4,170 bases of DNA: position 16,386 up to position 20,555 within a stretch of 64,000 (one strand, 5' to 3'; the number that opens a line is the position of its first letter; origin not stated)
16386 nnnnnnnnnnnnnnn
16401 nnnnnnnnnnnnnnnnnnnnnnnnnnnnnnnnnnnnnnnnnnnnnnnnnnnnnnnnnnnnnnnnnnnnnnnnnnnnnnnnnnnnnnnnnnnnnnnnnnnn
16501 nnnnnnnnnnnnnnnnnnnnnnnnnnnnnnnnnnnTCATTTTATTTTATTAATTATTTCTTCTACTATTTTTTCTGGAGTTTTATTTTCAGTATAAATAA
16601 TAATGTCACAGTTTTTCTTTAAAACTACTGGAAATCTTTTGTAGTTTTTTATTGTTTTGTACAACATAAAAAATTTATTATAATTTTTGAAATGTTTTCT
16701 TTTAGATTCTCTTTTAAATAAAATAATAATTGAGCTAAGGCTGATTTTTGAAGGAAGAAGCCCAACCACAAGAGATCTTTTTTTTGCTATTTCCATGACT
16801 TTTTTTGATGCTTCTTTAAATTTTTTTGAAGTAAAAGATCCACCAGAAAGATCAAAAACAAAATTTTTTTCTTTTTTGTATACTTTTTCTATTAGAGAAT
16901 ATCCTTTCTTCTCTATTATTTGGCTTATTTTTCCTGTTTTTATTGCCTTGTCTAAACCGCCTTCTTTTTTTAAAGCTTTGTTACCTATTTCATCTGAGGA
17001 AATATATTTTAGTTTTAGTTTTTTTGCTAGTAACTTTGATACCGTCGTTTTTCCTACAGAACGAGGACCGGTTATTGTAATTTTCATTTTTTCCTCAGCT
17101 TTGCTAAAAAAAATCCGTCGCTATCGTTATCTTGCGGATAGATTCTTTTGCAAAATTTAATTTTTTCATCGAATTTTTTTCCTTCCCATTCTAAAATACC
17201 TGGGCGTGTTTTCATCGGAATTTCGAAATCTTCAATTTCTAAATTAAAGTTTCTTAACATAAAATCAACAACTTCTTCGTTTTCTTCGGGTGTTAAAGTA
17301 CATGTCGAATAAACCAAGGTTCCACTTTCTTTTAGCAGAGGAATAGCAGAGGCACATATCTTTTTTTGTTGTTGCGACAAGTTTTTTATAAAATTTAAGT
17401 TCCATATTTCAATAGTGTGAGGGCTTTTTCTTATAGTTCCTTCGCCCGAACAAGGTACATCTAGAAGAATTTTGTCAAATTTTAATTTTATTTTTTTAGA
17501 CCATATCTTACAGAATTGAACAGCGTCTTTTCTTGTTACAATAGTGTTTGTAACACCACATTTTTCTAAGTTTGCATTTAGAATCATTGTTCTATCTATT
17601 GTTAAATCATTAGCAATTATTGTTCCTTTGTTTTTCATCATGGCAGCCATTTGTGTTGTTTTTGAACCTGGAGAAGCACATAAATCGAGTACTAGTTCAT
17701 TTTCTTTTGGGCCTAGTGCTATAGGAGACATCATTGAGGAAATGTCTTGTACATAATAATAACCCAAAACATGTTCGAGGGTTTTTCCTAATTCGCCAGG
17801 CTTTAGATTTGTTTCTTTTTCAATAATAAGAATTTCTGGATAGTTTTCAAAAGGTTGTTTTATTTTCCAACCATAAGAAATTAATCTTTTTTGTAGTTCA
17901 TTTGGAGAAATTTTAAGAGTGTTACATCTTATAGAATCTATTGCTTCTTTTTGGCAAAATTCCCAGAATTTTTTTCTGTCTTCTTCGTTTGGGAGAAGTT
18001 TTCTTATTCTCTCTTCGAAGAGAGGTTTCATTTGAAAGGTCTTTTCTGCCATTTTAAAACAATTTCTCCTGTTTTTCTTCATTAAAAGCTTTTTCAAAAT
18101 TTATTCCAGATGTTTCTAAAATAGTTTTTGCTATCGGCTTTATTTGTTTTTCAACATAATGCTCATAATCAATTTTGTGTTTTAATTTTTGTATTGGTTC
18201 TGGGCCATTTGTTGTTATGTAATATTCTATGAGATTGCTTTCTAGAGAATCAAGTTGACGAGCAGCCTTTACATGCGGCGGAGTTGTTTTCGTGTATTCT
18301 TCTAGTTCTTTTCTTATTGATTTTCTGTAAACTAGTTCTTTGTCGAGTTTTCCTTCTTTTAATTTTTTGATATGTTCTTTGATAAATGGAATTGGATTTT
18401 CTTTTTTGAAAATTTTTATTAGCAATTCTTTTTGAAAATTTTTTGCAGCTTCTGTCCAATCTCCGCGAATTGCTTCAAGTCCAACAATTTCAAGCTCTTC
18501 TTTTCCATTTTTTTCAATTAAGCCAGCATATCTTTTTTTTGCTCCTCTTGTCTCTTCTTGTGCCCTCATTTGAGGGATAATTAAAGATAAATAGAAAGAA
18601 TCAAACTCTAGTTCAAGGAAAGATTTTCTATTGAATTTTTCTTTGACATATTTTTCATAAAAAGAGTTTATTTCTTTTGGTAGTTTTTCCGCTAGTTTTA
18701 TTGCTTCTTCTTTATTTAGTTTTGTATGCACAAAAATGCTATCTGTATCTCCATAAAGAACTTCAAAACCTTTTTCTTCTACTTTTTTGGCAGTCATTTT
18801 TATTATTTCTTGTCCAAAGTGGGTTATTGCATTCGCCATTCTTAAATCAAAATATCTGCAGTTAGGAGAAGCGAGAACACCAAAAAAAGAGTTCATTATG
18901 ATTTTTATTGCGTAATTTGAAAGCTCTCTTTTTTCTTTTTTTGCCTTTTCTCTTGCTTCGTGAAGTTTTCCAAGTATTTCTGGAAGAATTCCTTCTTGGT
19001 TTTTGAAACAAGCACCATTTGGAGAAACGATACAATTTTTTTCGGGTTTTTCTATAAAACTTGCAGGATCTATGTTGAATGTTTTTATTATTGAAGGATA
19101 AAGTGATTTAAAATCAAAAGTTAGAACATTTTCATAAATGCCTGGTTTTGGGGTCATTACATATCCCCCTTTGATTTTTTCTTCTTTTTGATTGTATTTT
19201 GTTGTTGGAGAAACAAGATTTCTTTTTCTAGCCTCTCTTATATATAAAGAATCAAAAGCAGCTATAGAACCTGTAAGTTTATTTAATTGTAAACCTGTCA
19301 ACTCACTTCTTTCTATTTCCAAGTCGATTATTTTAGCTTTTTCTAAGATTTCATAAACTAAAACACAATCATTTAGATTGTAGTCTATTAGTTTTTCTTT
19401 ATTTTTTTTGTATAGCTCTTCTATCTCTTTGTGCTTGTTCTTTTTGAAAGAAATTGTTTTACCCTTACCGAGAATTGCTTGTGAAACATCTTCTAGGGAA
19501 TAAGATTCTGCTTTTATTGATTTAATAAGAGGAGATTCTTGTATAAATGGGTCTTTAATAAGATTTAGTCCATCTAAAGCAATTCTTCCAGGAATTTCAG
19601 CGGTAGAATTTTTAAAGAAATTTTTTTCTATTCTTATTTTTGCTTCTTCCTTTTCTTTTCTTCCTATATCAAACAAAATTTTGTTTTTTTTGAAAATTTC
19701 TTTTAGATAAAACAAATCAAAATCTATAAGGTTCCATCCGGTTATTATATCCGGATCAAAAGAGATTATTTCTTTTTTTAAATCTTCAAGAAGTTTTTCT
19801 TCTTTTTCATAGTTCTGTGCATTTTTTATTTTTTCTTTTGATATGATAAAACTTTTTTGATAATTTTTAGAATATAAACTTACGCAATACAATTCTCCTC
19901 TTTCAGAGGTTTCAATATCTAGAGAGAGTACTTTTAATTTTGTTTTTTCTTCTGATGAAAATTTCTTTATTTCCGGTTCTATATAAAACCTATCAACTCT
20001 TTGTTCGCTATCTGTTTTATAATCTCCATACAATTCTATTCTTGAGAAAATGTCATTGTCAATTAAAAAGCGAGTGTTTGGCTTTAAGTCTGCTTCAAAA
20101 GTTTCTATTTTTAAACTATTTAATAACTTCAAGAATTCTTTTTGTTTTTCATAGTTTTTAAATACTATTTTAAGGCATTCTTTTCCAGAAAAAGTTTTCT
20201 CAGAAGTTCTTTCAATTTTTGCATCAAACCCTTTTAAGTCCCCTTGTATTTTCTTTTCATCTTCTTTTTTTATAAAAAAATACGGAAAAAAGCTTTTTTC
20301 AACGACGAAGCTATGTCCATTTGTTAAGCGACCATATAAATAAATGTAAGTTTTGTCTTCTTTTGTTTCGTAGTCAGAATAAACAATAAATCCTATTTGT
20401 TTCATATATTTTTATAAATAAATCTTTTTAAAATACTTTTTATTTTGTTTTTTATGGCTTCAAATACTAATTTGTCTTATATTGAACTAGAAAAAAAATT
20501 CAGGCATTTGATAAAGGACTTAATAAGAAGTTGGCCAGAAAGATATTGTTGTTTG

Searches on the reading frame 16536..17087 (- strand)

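Call 7: search_protein_families(library=pfam, max_evalue=0.01, proteins=[window:16536-17087:-])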
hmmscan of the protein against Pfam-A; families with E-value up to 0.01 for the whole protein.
window:16536-17087:- (183 aa): 11 families
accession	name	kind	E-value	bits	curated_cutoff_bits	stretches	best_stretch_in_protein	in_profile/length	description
PF01202.28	SKI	-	2.8e-08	34.5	22.1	1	10-182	2-158/159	Shikimate kinase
PF02224.24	Cytidylate_kin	-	1.7e-06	28.4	26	1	3-33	1-31/211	Cytidylate kinase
PF13189.12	Cytidylate_kin2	-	1.9e-06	28.6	28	1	3-108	2-97/176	Cytidylate kinase-like family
PF13173.12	AAA_14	-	2.4e-05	24.8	27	1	3-52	5-57/129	AAA domain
PF13238.12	AAA_18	-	7.9e-05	23.6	29.4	1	3-50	1-44/128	AAA domain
PF13521.12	AAA_28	-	8.1e-05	23.3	27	1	2-47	1-44/164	AAA domain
PF13207.12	AAA_17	-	0.00011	22.9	27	1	6-102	1-101/136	AAA domain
PF00004.35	AAA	-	0.00033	21.5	21.2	0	5-77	3-26/131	ATPase family associated with various cellular activities (AAA)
PF13671.12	AAA_33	-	0.0025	18.5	27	1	5-79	4-76/143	AAA domain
PF01712.25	dNK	-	0.0044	17.2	27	0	3-101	1-73/203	Deoxynucleoside kinase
PF02590.22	SPOUT_MTase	-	0.0078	16.7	27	0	49-109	43-104/154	Predicted SPOUT methyltransferase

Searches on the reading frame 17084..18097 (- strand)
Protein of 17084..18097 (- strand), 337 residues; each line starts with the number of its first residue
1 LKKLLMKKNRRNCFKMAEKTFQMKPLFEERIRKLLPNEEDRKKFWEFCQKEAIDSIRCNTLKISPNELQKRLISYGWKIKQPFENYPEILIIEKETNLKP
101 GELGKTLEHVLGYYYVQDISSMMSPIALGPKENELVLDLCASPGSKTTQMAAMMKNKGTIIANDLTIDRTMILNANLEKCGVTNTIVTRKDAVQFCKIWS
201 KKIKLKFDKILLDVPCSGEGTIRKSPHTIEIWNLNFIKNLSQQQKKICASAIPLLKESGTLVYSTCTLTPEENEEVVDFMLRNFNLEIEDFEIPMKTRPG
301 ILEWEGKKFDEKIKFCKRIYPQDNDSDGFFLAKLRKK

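Call 7: search_protein_families(library=pfam, max_evalue=0.01, proteins=[window:17084-18097:-])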
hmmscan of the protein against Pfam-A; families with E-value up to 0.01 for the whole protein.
window:17084-18097:- (337 aa): 6 families
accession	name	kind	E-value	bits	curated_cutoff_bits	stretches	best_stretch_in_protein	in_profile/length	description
PF01189.24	Methyltr_RsmB-F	-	2.1e-54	184.7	27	1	126-335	2-199/199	16S rRNA methyltransferase RsmB/F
PF17125.10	Methyltr_RsmF_N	-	1.7e-10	41.6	34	1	27-118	5-85/86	N-terminal domain of 16S rRNA methyltransferase RsmF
PF01728.25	FtsJ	-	0.00068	20.1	24.1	1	132-283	21-155/181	FtsJ-like methyltransferase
PF13847.12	Methyltransf_31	-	0.00071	19.7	27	1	131-268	2-114/145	Methyltransferase domain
PF09445.16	Methyltransf_15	-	0.0083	16.2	22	0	134-248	2-114/165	RNA cap guanine-N2 methyltransferase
PF22458.1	RsmF-B_ferredox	-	0.0091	16.6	27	0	29-97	7-72/74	Methyltr_RsmF/B-like, ferredoxin-like domain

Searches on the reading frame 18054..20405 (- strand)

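Call 7: search_protein_families(library=pfam, max_evalue=0.01, proteins=[window:18054-20405:-])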
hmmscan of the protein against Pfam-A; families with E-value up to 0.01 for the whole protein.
window:18054-20405:- (783 aa): 3 families
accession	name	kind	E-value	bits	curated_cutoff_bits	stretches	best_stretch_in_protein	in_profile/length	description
PF00136.26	DNA_pol_B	-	5.9e-44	151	23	1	386-727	17-398/453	DNA polymerase family B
PF03104.25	DNA_pol_B_exo1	-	2.6e-16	60.2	23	1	101-307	2-242/242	DNA polymerase family B, exonuclease domain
PF03175.18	DNA_pol_B_2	-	4.1e-07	29.7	25.8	2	316-443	117-248/468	DNA polymerase type B, organellar and viral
